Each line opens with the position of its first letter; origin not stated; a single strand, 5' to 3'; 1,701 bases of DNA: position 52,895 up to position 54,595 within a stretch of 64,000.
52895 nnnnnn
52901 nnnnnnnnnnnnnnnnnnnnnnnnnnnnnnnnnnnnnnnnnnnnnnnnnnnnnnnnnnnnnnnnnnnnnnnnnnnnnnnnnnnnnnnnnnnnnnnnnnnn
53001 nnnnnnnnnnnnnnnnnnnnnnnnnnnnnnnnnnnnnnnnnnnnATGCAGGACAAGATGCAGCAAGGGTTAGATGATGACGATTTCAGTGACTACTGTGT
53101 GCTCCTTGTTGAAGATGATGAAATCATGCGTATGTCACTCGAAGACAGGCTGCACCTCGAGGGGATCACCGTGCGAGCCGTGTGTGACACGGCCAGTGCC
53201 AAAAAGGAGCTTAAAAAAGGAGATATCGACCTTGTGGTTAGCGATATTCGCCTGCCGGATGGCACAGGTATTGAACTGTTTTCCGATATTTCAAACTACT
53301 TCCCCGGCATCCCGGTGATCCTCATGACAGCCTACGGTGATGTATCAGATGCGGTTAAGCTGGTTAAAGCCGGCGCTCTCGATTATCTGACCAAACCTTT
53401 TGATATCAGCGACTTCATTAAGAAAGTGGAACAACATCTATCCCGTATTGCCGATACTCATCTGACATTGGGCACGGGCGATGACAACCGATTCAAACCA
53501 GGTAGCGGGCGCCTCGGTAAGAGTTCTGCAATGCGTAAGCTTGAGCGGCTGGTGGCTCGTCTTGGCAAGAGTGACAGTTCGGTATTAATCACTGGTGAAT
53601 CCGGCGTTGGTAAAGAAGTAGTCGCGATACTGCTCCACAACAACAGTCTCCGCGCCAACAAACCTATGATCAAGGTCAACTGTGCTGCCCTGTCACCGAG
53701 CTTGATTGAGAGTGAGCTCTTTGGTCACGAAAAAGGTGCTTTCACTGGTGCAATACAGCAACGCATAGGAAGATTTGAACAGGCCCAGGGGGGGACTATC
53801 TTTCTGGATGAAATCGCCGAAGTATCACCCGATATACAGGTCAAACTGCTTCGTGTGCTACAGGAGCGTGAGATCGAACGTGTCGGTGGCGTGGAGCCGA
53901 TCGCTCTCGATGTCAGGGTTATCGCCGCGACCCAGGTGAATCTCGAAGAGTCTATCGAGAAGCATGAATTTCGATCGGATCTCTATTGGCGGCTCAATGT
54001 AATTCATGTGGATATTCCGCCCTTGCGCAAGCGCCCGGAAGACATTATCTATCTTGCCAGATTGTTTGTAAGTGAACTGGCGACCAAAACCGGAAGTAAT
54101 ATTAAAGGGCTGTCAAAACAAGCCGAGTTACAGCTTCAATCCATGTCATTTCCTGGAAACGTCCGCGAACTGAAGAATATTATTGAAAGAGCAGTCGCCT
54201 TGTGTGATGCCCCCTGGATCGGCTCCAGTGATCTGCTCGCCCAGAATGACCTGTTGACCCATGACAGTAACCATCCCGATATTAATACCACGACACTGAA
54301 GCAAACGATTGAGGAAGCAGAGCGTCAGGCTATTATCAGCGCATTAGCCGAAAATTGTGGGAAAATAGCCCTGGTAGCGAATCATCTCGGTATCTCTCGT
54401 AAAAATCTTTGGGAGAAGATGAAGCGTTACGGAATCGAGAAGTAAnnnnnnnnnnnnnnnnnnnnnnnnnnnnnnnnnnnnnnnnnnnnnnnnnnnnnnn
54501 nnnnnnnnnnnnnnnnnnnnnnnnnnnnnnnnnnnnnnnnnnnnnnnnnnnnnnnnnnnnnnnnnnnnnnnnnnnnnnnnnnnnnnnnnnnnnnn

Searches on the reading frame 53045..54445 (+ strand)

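Call 3: search_protein_families(library=pfam, proteins=[window:53045-54445:+], max_evalue=0.01)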
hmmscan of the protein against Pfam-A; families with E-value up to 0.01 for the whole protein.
window:53045-54445:+ (466 aa): 11 families
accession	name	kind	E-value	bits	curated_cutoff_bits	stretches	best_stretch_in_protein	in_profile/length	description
PF00158.32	Sigma54_activat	-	1.6e-68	230.1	20.2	1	158-322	3-167/168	Sigma-54 interaction domain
PF00072.30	Response_reg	-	7.8e-28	97.3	30.2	1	19-128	1-110/111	Response regulator receiver domain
PF14532.12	Sigma54_activ_2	-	3.7e-21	76.3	25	1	157-327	1-138/138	Sigma-54 interaction domain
PF25601.1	AAA_lid_14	-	6.8e-21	74.3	27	1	328-400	1-73/87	AAA+ ATPase lid domain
PF02954.25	HTH_8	-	7.9e-11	42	22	1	421-462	1-42/42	Bacterial regulatory protein, Fis family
PF07728.20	AAA_5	-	5.7e-08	33.3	22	1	180-298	2-123/139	AAA domain (dynein-related subfamily)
PF07724.20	AAA_2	-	1.3e-06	29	27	1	178-306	4-133/166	AAA domain (Cdc48 subfamily)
PF18024.7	HTH_50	-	1.6e-06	28.1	27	1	417-464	3-49/50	Helix-turn-helix domain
PF00004.35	AAA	-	0.0018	19.2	21.2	1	180-297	1-109/131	ATPase family associated with various cellular activities (AAA)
PF13191.12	AAA_16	-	0.0075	17.2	32.6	0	158-216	4-63/167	AAA ATPase domain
PF13401.12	AAA_22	-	0.0081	16.9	27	0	176-221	4-50/130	AAA domain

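Call 4: search_protein_families(library=ncbifam, proteins=[window:53045-54445:+], max_evalue=0.01)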
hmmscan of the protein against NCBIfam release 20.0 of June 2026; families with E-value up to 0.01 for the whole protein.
window:53045-54445:+ (466 aa): 116 families (the best 25 are shown)
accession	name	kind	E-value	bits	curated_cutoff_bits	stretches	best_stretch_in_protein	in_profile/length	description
NF008469.0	PRK11361.1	equivalog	6.9e-123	410.7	714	1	18-465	6-457/461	acetoacetate metabolism transcriptional regulator AtoC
TIGR01818.1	ntrC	equivalog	1.7e-121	406.3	558.6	1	19-430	1-411/463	nitrogen regulation protein NR(I)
TIGR02915.1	PEP_resp_reg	equivalog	1e-110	370.7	502.6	1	19-464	1-444/445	PEP-CTERM-box response regulator transcription factor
NF007689.0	PRK10365.1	equivalog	1.2e-107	360.5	760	1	20-461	8-441/441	sigma-54-dependent response regulator transcription factor ZraR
NF008176.1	PRK10923.1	equivalog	1.1e-104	350.6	620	1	19-381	6-365/469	nitrogen regulation protein NR(I)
TIGR01817.1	nifA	equivalog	2.9e-102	343.1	528.85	1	155-433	197-473/534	nif-specific transcriptional activator NifA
NF011695.0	PRK15115.1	equivalog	2.3e-100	336.5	763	1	19-414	9-393/445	two-component system response regulator GlrR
NF050807.1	TransRegFlbDCaul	equivalog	1.8e-99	333.7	750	1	40-463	24-439/454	sigma-54-dependent transcriptional regulator FlbD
NF049963.1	RespRegFlgRCampy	domain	1.4e-98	330.6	750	1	19-463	3-428/429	fla regulon two-component system response regulator FlgR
NF003451.0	PRK05022.1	equivalog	2e-97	327.1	476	1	155-465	191-511/512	nitric oxide reductase transcriptional regulator NorR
NF051870.1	NAssimRespRegNtrX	equivalog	3.6e-96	322.8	600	1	19-464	4-452/452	nitrogen assimilation response regulator NtrX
NF041552.1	TF_PrdR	equivalog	1.2e-90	304.5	795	1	157-463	270-577/577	sigma-54 dependent transcriptional regulator PrdR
NF041946.1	LuxO_transreg_Vib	equivalog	5e-89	299.2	800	1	36-407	16-386/463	quorum-sensing sigma-54 dependent transcriptional regulator LuxO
NF011958.0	PRK15429.1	equivalog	2.8e-88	297.3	830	1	155-466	379-688/692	formate hydrogenlyase transcriptional activator FlhA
NF038308.1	RNA_repair_RtcR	equivalog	2.4e-83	280.8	650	1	153-463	179-517/530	RNA repair transcriptional activator RtcR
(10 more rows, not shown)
